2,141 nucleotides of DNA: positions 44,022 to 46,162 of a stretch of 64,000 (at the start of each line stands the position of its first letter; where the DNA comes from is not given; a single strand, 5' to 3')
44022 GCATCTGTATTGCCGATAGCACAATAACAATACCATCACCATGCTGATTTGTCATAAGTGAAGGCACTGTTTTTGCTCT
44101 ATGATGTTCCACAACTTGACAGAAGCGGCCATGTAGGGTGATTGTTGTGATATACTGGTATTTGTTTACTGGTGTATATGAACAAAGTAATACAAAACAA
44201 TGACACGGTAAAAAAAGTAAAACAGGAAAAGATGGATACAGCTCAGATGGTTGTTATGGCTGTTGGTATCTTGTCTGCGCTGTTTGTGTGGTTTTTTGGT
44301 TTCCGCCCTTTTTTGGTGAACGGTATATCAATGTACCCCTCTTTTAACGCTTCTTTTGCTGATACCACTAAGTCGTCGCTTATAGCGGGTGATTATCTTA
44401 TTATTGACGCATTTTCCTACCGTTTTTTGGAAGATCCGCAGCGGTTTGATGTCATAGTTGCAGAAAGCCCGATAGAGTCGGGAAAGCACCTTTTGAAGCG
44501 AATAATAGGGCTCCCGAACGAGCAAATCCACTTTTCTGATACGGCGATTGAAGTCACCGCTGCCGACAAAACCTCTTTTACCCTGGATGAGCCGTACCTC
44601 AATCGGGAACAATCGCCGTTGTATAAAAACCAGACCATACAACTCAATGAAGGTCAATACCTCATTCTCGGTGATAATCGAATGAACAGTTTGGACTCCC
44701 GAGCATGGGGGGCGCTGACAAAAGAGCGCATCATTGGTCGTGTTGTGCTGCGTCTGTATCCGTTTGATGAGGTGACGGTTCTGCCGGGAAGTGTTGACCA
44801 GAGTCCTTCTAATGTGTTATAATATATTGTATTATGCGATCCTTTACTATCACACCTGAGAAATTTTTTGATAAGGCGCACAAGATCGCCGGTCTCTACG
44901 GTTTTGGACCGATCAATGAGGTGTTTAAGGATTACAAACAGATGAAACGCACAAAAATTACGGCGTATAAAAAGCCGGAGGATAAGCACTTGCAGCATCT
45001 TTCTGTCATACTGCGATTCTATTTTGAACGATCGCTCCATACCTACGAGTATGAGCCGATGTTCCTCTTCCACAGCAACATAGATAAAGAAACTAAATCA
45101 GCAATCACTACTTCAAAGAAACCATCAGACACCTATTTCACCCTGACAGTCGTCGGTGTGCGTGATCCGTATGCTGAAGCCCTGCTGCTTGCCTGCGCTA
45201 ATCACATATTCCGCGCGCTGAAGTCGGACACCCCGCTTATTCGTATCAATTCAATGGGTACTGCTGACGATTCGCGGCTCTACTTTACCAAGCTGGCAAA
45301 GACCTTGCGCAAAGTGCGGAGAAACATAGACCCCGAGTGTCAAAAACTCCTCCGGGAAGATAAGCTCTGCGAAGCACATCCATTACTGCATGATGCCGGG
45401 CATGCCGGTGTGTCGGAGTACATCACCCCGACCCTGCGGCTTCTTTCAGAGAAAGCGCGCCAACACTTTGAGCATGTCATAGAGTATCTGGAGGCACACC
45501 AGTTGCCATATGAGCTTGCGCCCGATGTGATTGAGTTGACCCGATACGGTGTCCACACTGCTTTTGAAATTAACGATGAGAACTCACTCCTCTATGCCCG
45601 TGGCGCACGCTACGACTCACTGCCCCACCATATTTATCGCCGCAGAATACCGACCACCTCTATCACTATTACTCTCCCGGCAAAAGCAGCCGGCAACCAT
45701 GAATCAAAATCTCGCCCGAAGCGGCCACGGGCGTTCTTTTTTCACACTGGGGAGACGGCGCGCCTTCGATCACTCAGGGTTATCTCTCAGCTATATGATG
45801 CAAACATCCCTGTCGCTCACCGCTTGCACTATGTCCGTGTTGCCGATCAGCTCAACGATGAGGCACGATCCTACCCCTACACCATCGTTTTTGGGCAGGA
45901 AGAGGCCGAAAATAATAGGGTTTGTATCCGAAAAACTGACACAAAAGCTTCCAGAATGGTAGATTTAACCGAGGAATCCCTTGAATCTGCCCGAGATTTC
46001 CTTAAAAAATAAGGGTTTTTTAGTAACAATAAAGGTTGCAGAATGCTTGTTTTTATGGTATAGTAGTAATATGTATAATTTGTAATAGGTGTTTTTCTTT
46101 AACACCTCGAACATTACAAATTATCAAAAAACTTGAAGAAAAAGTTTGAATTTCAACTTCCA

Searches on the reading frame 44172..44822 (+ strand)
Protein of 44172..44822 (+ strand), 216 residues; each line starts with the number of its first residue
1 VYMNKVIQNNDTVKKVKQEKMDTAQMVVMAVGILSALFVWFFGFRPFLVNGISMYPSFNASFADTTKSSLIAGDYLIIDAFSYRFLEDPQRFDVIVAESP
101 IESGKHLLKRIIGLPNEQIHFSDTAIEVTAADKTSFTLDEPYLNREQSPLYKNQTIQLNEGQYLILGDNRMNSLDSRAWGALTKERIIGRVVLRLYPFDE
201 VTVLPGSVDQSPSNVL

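Call 7: search_protein_families(library=pfam, proteins=[window:44172-44822:+], max_evalue=0.01)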
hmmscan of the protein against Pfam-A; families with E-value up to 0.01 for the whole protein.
window:44172-44822:+ (216 aa): 1 family
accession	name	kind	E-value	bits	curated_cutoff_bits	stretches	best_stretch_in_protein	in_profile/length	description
PF10502.14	Peptidase_S26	-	2.7e-32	112.5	22.9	1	24-195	5-167/168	Signal peptidase, peptidase S26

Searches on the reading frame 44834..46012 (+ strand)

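Call 32: search_protein_families(library=pfam, proteins=[window:44834-46012:+], max_evalue=0.001)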
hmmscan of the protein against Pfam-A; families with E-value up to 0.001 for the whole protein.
window:44834-46012:+ (392 aa): 1 family
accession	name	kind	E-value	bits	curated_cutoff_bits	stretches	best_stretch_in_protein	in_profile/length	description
PF03129.25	HGTP_anticodon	-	0.00061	20.3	21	0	320-380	25-86/94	Anticodon binding domain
